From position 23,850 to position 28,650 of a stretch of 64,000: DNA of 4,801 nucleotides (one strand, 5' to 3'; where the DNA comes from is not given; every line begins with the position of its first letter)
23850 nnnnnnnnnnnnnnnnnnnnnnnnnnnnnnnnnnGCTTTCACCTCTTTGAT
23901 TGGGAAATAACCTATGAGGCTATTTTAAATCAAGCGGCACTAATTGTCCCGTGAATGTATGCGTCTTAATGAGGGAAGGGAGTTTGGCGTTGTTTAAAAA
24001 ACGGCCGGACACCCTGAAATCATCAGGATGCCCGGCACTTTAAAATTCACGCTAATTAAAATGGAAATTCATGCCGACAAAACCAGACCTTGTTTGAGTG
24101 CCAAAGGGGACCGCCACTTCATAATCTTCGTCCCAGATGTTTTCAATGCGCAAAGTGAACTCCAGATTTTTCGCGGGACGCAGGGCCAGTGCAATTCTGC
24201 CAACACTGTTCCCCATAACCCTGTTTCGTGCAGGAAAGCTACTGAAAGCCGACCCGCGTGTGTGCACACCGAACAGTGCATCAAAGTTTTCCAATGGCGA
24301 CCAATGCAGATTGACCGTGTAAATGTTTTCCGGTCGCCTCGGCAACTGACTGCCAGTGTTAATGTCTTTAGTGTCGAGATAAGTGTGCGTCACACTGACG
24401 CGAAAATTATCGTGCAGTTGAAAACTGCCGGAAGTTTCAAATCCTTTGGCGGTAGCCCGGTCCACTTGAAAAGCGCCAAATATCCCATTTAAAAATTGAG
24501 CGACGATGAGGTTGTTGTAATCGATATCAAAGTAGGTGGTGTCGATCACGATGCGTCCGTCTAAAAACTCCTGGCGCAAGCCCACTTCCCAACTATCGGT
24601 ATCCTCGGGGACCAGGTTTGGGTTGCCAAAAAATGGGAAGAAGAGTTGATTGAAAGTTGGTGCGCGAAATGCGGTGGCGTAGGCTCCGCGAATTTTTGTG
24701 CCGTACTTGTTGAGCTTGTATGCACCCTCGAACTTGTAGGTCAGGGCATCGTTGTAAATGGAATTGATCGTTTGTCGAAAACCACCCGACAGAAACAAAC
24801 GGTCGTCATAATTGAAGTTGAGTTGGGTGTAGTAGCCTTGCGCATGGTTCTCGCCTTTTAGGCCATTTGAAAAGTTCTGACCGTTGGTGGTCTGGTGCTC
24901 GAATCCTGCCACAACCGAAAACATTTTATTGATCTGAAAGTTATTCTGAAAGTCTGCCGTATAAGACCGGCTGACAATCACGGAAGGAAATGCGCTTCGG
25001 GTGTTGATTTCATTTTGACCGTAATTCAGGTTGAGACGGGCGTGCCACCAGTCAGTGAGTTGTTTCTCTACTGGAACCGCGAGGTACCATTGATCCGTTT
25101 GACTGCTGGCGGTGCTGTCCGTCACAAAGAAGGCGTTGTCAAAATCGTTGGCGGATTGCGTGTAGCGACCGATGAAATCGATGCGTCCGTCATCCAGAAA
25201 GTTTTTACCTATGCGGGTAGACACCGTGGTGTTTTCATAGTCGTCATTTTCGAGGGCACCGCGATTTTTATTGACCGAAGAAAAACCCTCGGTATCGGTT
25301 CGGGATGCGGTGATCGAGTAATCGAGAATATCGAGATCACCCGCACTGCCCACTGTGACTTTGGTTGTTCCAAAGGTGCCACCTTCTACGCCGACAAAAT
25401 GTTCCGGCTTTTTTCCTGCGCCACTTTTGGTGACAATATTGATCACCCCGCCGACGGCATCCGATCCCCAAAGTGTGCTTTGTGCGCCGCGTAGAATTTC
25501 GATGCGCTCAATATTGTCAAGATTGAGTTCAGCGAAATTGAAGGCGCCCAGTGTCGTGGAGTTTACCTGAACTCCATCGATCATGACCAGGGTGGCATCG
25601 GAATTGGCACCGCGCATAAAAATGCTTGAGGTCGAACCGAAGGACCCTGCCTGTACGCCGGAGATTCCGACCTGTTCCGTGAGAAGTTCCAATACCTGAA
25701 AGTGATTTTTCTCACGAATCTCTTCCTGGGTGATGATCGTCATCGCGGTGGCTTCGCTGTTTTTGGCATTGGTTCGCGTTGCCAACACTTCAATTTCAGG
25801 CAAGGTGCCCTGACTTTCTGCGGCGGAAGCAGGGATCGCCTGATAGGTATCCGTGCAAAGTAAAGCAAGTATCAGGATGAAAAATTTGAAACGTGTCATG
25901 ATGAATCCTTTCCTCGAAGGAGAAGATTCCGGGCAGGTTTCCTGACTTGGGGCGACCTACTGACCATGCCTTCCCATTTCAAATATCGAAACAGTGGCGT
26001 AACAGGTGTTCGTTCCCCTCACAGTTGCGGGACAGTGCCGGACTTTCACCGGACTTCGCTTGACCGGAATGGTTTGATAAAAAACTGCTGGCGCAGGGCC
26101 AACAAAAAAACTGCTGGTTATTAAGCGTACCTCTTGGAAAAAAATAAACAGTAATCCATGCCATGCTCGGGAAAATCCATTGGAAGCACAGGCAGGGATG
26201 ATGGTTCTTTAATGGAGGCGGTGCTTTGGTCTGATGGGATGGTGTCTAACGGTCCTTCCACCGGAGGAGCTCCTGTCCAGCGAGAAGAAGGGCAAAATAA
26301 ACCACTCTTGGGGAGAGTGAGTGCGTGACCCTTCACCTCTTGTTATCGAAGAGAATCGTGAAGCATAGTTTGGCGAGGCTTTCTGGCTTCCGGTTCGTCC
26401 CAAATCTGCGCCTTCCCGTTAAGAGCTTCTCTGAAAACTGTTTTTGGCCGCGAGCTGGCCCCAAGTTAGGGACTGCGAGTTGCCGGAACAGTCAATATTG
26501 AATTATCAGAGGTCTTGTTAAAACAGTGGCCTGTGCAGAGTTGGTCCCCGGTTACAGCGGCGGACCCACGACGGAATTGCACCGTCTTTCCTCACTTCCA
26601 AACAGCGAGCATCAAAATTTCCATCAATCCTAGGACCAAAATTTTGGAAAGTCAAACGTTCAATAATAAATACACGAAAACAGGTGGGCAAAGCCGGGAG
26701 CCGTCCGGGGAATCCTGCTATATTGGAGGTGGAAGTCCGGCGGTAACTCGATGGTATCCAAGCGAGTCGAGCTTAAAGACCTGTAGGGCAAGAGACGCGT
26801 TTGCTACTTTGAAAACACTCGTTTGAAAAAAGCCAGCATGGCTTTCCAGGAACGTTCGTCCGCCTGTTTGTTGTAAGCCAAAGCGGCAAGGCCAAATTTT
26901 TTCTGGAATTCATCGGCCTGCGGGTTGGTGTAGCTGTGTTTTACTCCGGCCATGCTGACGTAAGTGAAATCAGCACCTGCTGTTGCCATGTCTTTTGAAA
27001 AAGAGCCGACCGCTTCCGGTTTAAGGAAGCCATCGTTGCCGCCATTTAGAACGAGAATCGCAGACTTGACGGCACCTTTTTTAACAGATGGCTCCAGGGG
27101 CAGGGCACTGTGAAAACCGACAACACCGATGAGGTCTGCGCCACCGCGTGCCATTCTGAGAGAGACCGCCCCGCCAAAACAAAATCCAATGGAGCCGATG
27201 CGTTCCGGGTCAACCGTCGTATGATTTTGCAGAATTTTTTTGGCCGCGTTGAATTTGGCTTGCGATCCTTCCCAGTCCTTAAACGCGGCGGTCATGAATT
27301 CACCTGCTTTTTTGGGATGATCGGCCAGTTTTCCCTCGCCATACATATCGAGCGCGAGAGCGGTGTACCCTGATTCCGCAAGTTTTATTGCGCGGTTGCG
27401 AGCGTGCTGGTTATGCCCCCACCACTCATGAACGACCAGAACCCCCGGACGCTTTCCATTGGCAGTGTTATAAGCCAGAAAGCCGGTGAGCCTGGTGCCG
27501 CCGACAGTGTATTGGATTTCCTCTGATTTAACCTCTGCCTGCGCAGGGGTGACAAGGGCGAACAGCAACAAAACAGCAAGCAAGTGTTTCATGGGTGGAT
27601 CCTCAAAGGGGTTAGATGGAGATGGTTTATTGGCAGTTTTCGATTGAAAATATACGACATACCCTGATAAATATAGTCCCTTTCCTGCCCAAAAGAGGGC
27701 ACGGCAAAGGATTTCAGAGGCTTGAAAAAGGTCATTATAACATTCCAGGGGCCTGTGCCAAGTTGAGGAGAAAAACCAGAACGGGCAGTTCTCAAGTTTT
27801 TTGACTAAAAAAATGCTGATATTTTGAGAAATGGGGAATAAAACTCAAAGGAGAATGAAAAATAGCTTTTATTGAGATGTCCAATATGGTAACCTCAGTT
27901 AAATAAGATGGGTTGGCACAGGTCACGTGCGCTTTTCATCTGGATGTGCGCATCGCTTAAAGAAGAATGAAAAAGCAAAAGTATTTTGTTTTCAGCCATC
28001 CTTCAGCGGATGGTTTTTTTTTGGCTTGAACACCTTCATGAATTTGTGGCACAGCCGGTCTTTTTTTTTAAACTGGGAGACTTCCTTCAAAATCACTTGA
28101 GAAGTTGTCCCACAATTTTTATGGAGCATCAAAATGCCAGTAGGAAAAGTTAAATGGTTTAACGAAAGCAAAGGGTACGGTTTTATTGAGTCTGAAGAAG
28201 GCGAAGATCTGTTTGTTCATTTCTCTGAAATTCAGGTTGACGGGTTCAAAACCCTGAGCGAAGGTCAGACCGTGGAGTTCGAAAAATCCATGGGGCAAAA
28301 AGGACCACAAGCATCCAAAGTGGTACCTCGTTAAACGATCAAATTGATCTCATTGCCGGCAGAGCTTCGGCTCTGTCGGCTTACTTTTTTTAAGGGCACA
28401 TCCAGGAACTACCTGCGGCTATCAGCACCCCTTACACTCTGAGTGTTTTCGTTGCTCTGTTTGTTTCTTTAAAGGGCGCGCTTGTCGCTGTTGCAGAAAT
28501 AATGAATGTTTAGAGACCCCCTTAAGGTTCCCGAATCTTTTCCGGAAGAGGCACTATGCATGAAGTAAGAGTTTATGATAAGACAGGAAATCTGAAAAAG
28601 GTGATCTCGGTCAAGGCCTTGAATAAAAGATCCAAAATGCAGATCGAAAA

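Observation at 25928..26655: Two cobalamin-riboswitch cores in tandem upstream of a single BtuB-like receptor gene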

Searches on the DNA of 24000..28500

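Call 1: search_rna_families(source=window, start=24000, end=28500, threshold=evalue, max_evalue=1, show_alignments=4)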
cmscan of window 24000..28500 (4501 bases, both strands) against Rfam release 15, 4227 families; matches with E-value up to 1: 3.
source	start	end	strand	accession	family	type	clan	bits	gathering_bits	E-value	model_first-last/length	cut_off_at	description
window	25915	26083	-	RF00174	Cobalamin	Cis-reg; riboswitch;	CL00101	86.3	31.5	4.8e-21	1-189/189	no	Cobalamin riboswitch aptamer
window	27971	28383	+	RF01766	cspA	Cis-reg; thermoregulator;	-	64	78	5.4e-15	1-428/428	no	cspA thermoregulator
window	26355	26655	-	RF00174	Cobalamin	Cis-reg; riboswitch;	CL00101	62.9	31.5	2.5e-14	1-189/189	no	Cobalamin riboswitch aptamer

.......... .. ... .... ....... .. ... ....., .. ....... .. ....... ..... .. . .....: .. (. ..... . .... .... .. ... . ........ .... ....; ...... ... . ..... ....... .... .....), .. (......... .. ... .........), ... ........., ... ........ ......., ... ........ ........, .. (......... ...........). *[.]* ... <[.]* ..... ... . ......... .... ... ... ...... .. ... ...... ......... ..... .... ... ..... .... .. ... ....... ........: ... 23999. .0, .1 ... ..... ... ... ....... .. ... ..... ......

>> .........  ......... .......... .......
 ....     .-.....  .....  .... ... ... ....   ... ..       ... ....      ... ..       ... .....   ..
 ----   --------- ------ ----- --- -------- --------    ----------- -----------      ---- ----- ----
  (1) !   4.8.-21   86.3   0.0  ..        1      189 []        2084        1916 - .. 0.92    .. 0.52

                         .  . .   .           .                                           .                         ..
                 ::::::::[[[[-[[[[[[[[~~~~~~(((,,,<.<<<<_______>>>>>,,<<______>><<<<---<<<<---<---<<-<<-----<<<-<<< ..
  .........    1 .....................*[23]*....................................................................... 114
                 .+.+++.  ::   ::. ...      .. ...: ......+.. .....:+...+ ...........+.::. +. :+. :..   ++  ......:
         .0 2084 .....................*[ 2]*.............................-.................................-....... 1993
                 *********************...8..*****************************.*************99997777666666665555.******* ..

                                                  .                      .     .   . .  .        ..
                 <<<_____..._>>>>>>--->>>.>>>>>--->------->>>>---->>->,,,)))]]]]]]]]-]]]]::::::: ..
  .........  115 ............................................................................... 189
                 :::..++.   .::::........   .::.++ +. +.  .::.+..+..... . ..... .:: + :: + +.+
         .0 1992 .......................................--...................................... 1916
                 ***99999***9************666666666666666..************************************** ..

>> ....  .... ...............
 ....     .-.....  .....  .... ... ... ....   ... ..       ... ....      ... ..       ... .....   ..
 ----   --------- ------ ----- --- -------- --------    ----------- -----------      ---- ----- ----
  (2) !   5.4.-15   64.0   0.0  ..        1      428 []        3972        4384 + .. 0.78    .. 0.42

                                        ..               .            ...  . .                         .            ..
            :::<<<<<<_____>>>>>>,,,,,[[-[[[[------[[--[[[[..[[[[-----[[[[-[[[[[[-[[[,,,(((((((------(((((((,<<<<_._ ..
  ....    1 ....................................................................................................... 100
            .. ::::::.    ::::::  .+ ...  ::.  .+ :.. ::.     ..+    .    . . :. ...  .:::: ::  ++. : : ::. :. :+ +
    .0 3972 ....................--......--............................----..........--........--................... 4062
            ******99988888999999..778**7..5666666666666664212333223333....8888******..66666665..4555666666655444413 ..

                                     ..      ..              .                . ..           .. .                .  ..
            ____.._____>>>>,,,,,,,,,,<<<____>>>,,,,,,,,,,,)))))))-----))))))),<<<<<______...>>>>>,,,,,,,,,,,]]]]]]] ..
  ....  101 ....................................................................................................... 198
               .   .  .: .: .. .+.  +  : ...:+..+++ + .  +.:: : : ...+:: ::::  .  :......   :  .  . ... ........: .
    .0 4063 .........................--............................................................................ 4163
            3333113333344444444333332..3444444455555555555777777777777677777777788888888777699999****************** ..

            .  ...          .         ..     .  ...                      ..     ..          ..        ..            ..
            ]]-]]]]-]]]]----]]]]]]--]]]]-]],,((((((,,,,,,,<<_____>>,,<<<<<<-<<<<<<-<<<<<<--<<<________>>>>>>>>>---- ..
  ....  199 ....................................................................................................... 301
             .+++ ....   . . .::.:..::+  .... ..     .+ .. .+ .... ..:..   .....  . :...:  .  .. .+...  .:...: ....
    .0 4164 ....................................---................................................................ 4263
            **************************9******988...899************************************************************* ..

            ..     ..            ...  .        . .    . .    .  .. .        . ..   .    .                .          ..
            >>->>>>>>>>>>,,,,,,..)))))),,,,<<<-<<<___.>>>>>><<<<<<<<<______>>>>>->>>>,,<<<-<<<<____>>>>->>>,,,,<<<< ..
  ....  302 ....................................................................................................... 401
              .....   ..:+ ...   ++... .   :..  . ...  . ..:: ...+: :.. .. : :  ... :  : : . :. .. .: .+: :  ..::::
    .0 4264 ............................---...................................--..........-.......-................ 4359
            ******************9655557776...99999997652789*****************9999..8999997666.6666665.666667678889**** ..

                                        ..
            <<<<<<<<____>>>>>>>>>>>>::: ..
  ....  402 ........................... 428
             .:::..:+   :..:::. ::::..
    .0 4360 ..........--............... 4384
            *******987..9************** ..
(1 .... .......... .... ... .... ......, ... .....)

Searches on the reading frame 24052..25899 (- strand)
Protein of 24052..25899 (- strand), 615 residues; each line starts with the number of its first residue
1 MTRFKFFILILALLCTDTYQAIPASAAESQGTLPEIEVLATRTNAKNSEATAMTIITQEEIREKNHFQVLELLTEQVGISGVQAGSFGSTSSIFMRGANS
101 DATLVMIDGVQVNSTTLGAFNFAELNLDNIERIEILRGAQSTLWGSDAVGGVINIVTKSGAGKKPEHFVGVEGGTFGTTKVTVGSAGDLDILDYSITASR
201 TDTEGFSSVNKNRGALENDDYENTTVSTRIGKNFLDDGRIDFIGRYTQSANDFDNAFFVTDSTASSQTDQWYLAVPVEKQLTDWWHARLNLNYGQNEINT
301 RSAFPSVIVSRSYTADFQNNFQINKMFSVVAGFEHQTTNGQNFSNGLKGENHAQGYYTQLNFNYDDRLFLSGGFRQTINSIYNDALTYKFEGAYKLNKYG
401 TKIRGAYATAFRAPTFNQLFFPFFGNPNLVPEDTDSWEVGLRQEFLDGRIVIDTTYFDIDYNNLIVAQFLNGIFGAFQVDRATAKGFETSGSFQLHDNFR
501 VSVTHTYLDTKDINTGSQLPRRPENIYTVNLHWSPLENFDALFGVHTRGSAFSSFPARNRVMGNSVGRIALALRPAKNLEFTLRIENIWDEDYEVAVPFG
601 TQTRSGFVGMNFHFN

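Call 5: search_protein_families(library=pfam, proteins=[window:24052-25899:-])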
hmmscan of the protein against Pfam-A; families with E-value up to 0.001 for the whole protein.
window:24052-25899:- (615 aa): 3 families
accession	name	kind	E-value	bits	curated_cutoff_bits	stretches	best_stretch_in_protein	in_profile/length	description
PF00593.30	TonB_dep_Rec_b-barrel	-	7e-36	125.5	27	1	219-587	19-435/436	TonB dependent receptor-like, beta-barrel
PF07715.20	Plug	-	2.9e-23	82.9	23.9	1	48-152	4-107/107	TonB-dependent Receptor Plug Domain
PF14905.12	OMP_b-brl_3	-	0.00021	20.9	27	0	387-514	166-301/408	Outer membrane protein beta-barrel family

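Call 26: find_related_loci(query=window:24052-25899:-, collection=genome_contigs, flank=7000)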
Query window:24052-25899:- (615 aa) in genome_contigs; peptide patterns used: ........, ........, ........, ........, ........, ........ (x = any residue, [..] = any of these).
104 stretches matched a pattern; 59 encode a relative of the query (tblastn E <= 1e-3); 59 distinct loci.
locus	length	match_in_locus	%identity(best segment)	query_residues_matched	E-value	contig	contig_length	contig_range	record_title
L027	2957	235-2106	45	4-615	2e-171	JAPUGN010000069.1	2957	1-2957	MAG: Nitrospinota bacterium isolate A5-S04_30 A5-S04_30_cg69, whole genome shotgun sequence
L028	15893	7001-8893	46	1-614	2e-160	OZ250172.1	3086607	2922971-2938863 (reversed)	MAG: Nitrospinaceae bacterium isolate cd866322-5d00-4b03-892d-fccb04dfdca5 genome assembly, chromosome: 1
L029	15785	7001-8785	41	6-614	3e-140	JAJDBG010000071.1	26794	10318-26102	MAG: Nitrospinaceae bacterium isolate OFTM96 OFTM96_70, whole genome shotgun sequence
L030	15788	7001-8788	38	26-614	4e-111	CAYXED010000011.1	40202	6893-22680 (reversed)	MAG TPA_asm: uncultured Nitrospiraceae bacterium isolate SRP077602_co4_664 genome assembly, contig: NODE_1457_length_402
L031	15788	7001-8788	34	28-610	9e-92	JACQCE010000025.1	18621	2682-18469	MAG: Nitrospirae bacterium isolate NC_groundwater_960_Pr1_S-0.2um_63_62 Montesol18-Sp2_coassembly_scaffold_14552, whole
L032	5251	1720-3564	33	1-615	4e-87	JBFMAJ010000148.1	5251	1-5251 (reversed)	MAG: Nitrospirota bacterium isolate MAG135 MAG135_148, whole genome shotgun sequence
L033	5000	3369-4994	34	1-524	2e-83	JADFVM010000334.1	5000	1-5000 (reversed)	MAG: Proteobacteria bacterium isolate C1.bin.17 k83_4394929, whole genome shotgun sequence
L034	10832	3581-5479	33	4-615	4e-82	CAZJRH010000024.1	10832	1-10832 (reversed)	MAG TPA_asm: uncultured Nitrospirota bacterium isolate binchicken_co165_31 genome assembly, contig: k141_818831, whole g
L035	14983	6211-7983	33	33-614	5e-82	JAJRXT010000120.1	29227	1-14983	MAG: bacterium isolate Dive96_bin3.184 k141_2520031, whole genome shotgun sequence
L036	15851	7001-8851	33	6-614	2e-81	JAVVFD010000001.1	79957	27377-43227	MAG: bacterium isolate TamC13-38 NODE_1_length_79957_cov_4.799374, whole genome shotgun sequence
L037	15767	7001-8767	33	35-612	4e-80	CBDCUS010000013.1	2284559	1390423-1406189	MAG: Candidatus Scalinduaceae bacterium isolate 06c2e644-e4ca-4b95-b966-bf5aaa188cb2 genome assembly, contig: contig_13,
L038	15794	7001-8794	32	25-612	9e-79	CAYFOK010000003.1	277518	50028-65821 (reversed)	MAG TPA_asm: uncultured Candidatus Scalindua sp. isolate ERP019367_co2_59 genome assembly, contig: NODE_34_length_277518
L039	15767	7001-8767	32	35-612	3e-78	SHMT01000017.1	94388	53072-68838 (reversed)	MAG: Candidatus Scalindua sp. SCAELEC01 261, whole genome shotgun sequence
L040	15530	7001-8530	34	33-540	3e-78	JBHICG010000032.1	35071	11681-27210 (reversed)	MAG: Candidatus Scalinduaceae bacterium isolate FS_1_bin.16 NODE_69_length_35071_cov_14.213188, whole genome shotgun seq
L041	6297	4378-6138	32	36-612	6e-77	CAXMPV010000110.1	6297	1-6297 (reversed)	MAG: uncultured Thermodesulfobacteriota bacterium isolate 07C-BC-St04_bin.21.strict genome assembly, contig: NODE_110_le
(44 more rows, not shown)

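Call 53: find_encoding_contigs(protein=window:24052-25899:-, flank=3500, max_places=10)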
Protein window:24052-25899:- (615 aa): 1 contig read that carries it; 1 place shown.
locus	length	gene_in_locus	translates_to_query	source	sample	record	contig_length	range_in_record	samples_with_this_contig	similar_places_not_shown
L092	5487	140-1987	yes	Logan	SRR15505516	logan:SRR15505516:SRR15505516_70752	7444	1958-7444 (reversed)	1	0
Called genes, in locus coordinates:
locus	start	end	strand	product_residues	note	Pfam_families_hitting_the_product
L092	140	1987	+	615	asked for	PF07715:Plug, PF00593:TonB_dep_Rec_b-barrel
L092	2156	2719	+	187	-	PF08768:THAP4_heme-bd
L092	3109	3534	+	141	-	PF02566:OsmC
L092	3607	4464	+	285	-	PF00106:adh_short, PF01370:Epimerase (weak), PF08659:KR, PF13561:adh_short_C2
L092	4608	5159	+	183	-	PF09419:PGP_phosphatase (weak), PF00702:Hydrolase (weak)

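Call 55: find_related_loci(query=window:24052-25899:-, collection=metagenome_contigs, flank=4000)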
Query window:24052-25899:- (615 aa) in metagenome_contigs; peptide patterns used: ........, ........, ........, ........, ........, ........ (x = any residue, [..] = any of these).
134 stretches matched a pattern; 46 encode a relative of the query (tblastn E <= 1e-3); 46 distinct loci.
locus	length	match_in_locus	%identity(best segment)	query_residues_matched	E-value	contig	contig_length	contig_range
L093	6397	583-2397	47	1-615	8e-173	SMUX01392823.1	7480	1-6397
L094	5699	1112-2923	45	1-614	9e-171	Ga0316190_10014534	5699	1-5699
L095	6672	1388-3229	45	3-615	9e-164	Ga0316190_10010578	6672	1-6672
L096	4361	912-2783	45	4-615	3e-167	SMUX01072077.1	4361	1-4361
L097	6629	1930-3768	45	3-614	5e-163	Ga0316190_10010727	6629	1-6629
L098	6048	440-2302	46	8-615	2e-160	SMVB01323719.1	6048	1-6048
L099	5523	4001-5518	48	1-512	7e-154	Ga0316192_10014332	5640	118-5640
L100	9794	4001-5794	42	1-615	4e-143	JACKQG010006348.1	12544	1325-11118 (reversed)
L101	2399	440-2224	41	6-614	7e-148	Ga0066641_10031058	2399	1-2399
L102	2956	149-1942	32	23-612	1e-82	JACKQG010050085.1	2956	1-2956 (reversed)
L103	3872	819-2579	32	36-612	6e-81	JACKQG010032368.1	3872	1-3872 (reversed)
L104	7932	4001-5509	35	38-540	1e-79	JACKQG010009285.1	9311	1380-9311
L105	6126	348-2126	32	23-612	3e-77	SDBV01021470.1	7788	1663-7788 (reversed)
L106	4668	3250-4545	36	36-467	1e-75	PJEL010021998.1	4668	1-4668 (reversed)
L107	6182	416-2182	32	33-612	3e-75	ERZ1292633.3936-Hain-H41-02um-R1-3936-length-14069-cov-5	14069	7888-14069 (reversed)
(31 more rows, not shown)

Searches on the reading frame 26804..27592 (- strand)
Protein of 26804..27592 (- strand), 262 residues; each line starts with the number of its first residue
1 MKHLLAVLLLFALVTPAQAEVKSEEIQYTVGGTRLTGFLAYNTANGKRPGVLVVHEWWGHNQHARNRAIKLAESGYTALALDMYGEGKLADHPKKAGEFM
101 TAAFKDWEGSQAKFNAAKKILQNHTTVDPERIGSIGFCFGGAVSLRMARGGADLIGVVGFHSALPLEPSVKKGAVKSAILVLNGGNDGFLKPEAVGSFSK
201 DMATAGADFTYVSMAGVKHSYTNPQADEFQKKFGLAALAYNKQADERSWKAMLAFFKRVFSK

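Call 5: search_protein_families(library=pfam, proteins=[window:26804-27592:-])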
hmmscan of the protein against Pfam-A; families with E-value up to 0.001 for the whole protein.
window:26804-27592:- (262 aa): 6 families
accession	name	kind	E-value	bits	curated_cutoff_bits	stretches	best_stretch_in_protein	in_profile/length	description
PF01738.24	DLH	-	1.6e-41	142.7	21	1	37-259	3-216/217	Dienelactone hydrolase family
PF02230.22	Abhydrolase_2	-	6.2e-05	23.4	23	1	125-223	100-203/217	Phospholipase/Carboxylesterase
PF08840.17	BAAT_C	-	0.00014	22.4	20.9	0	114-149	6-41/210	BAAT / Acyl-CoA thioester hydrolase C terminal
PF05448.18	AXE1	-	0.00033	20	21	0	29-148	63-194/321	Acetyl xylan esterase (AXE1)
PF12740.14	PETase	-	0.00042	20.2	28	1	36-231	41-223/263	PET hydrolase-like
PF00326.27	Peptidase_S9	-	0.00075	19.5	22.6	0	71-147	10-81/213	Prolyl oligopeptidase family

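Call 81: find_encoding_contigs(protein=window:26804-27592:-, flank=3000, max_places=6)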
Protein window:26804-27592:- (262 aa): 1 contig read that carries it; 1 place shown.
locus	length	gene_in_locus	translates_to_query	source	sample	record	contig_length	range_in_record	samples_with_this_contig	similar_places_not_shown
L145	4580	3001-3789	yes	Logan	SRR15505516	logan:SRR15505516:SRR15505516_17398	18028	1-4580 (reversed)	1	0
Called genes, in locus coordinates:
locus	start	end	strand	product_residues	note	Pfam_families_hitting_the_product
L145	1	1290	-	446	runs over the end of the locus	PF00270:DEAD, PF04851:ResIII (weak), PF00271:Helicase_C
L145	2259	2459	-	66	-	PF00313:CSD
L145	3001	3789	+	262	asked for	PF01738:DLH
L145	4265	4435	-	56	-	-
